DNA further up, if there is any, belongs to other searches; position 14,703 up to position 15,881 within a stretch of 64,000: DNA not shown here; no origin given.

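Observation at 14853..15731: BacNav homolog with an acidic TGEDWTD selectivity filter: predicted Ca2+-selective or non-selective variant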

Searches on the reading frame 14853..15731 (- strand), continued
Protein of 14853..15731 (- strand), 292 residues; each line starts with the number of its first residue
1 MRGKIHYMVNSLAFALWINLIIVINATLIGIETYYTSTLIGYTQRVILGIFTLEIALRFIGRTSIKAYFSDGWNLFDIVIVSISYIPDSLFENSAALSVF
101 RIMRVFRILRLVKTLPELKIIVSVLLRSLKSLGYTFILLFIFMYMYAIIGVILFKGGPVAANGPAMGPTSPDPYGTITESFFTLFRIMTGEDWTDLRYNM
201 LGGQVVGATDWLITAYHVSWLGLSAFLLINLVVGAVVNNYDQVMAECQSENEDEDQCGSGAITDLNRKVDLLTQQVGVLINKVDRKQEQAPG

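Call 5: search_solved_structures(query=window:14853-15731:-, max_evalue=0.001, show_alignments=4)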
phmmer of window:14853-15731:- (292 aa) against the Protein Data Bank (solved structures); distinct sequences matched with E-value up to 0.001: 172 (the best 60 are shown).
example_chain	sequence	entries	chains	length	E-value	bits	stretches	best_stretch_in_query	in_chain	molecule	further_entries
9ayg_A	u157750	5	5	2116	2e-70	240.7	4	2-252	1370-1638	Voltage-dependent T-type calcium channel subunit alpha-1H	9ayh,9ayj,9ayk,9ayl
7wli_A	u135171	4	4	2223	2.8e-67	230.4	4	4-252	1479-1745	Voltage-dependent T-type calcium channel subunit alpha-1I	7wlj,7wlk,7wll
8x90_A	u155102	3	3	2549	2e-66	227.6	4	2-257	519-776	Voltage-dependent P/Q-type calcium channel subunit alpha-1A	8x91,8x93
7mix_A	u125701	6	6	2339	5.2e-66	226.2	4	5-256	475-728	Voltage-dependent N-type calcium channel subunit alpha-1B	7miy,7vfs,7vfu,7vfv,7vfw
6kzp_A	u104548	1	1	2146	1.8e-64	221.1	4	8-252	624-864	Voltage-dependent T-type calcium channel subunit alpha-1G,Voltage-dependent T-type calcium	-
6kzo_A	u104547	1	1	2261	2.4e-64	220.7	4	8-252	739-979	Voltage-dependent T-type calcium channel subunit alpha-1G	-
7xlq_A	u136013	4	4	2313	1.7e-63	218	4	2-256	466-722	Voltage-dependent R-type calcium channel subunit alpha-1E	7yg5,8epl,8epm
8eog_K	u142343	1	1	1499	5.7e-63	216.2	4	8-261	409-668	Isoform 20 of Voltage-dependent L-type calcium channel subunit alpha-1C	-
8we6_A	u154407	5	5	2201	1e-62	215.4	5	8-261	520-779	Voltage-dependent L-type calcium channel subunit alpha-1C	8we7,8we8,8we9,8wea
8fd7_K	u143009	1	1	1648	1.2e-62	215.2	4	8-261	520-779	Voltage-dependent L-type calcium channel subunit alpha-1C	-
8eoi_K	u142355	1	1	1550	2.2e-61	211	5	8-261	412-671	Voltage-dependent L-type calcium channel subunit alpha-1C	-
7uhf_A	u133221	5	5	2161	2.7e-61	210.7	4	8-246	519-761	Voltage-dependent L-type calcium channel subunit alpha-1D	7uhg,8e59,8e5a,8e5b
8hlp_A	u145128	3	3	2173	3e-61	210.6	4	8-261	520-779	Voltage-dependent L-type calcium channel subunit alpha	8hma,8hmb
8fhs_A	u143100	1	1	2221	6.9e-60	206.1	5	8-261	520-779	Voltage-dependent L-type calcium channel subunit alpha-1C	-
6byo_A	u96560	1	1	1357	6.5e-59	202.9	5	2-244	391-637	Voltage-dependent L-type calcium channel subunit alpha-1S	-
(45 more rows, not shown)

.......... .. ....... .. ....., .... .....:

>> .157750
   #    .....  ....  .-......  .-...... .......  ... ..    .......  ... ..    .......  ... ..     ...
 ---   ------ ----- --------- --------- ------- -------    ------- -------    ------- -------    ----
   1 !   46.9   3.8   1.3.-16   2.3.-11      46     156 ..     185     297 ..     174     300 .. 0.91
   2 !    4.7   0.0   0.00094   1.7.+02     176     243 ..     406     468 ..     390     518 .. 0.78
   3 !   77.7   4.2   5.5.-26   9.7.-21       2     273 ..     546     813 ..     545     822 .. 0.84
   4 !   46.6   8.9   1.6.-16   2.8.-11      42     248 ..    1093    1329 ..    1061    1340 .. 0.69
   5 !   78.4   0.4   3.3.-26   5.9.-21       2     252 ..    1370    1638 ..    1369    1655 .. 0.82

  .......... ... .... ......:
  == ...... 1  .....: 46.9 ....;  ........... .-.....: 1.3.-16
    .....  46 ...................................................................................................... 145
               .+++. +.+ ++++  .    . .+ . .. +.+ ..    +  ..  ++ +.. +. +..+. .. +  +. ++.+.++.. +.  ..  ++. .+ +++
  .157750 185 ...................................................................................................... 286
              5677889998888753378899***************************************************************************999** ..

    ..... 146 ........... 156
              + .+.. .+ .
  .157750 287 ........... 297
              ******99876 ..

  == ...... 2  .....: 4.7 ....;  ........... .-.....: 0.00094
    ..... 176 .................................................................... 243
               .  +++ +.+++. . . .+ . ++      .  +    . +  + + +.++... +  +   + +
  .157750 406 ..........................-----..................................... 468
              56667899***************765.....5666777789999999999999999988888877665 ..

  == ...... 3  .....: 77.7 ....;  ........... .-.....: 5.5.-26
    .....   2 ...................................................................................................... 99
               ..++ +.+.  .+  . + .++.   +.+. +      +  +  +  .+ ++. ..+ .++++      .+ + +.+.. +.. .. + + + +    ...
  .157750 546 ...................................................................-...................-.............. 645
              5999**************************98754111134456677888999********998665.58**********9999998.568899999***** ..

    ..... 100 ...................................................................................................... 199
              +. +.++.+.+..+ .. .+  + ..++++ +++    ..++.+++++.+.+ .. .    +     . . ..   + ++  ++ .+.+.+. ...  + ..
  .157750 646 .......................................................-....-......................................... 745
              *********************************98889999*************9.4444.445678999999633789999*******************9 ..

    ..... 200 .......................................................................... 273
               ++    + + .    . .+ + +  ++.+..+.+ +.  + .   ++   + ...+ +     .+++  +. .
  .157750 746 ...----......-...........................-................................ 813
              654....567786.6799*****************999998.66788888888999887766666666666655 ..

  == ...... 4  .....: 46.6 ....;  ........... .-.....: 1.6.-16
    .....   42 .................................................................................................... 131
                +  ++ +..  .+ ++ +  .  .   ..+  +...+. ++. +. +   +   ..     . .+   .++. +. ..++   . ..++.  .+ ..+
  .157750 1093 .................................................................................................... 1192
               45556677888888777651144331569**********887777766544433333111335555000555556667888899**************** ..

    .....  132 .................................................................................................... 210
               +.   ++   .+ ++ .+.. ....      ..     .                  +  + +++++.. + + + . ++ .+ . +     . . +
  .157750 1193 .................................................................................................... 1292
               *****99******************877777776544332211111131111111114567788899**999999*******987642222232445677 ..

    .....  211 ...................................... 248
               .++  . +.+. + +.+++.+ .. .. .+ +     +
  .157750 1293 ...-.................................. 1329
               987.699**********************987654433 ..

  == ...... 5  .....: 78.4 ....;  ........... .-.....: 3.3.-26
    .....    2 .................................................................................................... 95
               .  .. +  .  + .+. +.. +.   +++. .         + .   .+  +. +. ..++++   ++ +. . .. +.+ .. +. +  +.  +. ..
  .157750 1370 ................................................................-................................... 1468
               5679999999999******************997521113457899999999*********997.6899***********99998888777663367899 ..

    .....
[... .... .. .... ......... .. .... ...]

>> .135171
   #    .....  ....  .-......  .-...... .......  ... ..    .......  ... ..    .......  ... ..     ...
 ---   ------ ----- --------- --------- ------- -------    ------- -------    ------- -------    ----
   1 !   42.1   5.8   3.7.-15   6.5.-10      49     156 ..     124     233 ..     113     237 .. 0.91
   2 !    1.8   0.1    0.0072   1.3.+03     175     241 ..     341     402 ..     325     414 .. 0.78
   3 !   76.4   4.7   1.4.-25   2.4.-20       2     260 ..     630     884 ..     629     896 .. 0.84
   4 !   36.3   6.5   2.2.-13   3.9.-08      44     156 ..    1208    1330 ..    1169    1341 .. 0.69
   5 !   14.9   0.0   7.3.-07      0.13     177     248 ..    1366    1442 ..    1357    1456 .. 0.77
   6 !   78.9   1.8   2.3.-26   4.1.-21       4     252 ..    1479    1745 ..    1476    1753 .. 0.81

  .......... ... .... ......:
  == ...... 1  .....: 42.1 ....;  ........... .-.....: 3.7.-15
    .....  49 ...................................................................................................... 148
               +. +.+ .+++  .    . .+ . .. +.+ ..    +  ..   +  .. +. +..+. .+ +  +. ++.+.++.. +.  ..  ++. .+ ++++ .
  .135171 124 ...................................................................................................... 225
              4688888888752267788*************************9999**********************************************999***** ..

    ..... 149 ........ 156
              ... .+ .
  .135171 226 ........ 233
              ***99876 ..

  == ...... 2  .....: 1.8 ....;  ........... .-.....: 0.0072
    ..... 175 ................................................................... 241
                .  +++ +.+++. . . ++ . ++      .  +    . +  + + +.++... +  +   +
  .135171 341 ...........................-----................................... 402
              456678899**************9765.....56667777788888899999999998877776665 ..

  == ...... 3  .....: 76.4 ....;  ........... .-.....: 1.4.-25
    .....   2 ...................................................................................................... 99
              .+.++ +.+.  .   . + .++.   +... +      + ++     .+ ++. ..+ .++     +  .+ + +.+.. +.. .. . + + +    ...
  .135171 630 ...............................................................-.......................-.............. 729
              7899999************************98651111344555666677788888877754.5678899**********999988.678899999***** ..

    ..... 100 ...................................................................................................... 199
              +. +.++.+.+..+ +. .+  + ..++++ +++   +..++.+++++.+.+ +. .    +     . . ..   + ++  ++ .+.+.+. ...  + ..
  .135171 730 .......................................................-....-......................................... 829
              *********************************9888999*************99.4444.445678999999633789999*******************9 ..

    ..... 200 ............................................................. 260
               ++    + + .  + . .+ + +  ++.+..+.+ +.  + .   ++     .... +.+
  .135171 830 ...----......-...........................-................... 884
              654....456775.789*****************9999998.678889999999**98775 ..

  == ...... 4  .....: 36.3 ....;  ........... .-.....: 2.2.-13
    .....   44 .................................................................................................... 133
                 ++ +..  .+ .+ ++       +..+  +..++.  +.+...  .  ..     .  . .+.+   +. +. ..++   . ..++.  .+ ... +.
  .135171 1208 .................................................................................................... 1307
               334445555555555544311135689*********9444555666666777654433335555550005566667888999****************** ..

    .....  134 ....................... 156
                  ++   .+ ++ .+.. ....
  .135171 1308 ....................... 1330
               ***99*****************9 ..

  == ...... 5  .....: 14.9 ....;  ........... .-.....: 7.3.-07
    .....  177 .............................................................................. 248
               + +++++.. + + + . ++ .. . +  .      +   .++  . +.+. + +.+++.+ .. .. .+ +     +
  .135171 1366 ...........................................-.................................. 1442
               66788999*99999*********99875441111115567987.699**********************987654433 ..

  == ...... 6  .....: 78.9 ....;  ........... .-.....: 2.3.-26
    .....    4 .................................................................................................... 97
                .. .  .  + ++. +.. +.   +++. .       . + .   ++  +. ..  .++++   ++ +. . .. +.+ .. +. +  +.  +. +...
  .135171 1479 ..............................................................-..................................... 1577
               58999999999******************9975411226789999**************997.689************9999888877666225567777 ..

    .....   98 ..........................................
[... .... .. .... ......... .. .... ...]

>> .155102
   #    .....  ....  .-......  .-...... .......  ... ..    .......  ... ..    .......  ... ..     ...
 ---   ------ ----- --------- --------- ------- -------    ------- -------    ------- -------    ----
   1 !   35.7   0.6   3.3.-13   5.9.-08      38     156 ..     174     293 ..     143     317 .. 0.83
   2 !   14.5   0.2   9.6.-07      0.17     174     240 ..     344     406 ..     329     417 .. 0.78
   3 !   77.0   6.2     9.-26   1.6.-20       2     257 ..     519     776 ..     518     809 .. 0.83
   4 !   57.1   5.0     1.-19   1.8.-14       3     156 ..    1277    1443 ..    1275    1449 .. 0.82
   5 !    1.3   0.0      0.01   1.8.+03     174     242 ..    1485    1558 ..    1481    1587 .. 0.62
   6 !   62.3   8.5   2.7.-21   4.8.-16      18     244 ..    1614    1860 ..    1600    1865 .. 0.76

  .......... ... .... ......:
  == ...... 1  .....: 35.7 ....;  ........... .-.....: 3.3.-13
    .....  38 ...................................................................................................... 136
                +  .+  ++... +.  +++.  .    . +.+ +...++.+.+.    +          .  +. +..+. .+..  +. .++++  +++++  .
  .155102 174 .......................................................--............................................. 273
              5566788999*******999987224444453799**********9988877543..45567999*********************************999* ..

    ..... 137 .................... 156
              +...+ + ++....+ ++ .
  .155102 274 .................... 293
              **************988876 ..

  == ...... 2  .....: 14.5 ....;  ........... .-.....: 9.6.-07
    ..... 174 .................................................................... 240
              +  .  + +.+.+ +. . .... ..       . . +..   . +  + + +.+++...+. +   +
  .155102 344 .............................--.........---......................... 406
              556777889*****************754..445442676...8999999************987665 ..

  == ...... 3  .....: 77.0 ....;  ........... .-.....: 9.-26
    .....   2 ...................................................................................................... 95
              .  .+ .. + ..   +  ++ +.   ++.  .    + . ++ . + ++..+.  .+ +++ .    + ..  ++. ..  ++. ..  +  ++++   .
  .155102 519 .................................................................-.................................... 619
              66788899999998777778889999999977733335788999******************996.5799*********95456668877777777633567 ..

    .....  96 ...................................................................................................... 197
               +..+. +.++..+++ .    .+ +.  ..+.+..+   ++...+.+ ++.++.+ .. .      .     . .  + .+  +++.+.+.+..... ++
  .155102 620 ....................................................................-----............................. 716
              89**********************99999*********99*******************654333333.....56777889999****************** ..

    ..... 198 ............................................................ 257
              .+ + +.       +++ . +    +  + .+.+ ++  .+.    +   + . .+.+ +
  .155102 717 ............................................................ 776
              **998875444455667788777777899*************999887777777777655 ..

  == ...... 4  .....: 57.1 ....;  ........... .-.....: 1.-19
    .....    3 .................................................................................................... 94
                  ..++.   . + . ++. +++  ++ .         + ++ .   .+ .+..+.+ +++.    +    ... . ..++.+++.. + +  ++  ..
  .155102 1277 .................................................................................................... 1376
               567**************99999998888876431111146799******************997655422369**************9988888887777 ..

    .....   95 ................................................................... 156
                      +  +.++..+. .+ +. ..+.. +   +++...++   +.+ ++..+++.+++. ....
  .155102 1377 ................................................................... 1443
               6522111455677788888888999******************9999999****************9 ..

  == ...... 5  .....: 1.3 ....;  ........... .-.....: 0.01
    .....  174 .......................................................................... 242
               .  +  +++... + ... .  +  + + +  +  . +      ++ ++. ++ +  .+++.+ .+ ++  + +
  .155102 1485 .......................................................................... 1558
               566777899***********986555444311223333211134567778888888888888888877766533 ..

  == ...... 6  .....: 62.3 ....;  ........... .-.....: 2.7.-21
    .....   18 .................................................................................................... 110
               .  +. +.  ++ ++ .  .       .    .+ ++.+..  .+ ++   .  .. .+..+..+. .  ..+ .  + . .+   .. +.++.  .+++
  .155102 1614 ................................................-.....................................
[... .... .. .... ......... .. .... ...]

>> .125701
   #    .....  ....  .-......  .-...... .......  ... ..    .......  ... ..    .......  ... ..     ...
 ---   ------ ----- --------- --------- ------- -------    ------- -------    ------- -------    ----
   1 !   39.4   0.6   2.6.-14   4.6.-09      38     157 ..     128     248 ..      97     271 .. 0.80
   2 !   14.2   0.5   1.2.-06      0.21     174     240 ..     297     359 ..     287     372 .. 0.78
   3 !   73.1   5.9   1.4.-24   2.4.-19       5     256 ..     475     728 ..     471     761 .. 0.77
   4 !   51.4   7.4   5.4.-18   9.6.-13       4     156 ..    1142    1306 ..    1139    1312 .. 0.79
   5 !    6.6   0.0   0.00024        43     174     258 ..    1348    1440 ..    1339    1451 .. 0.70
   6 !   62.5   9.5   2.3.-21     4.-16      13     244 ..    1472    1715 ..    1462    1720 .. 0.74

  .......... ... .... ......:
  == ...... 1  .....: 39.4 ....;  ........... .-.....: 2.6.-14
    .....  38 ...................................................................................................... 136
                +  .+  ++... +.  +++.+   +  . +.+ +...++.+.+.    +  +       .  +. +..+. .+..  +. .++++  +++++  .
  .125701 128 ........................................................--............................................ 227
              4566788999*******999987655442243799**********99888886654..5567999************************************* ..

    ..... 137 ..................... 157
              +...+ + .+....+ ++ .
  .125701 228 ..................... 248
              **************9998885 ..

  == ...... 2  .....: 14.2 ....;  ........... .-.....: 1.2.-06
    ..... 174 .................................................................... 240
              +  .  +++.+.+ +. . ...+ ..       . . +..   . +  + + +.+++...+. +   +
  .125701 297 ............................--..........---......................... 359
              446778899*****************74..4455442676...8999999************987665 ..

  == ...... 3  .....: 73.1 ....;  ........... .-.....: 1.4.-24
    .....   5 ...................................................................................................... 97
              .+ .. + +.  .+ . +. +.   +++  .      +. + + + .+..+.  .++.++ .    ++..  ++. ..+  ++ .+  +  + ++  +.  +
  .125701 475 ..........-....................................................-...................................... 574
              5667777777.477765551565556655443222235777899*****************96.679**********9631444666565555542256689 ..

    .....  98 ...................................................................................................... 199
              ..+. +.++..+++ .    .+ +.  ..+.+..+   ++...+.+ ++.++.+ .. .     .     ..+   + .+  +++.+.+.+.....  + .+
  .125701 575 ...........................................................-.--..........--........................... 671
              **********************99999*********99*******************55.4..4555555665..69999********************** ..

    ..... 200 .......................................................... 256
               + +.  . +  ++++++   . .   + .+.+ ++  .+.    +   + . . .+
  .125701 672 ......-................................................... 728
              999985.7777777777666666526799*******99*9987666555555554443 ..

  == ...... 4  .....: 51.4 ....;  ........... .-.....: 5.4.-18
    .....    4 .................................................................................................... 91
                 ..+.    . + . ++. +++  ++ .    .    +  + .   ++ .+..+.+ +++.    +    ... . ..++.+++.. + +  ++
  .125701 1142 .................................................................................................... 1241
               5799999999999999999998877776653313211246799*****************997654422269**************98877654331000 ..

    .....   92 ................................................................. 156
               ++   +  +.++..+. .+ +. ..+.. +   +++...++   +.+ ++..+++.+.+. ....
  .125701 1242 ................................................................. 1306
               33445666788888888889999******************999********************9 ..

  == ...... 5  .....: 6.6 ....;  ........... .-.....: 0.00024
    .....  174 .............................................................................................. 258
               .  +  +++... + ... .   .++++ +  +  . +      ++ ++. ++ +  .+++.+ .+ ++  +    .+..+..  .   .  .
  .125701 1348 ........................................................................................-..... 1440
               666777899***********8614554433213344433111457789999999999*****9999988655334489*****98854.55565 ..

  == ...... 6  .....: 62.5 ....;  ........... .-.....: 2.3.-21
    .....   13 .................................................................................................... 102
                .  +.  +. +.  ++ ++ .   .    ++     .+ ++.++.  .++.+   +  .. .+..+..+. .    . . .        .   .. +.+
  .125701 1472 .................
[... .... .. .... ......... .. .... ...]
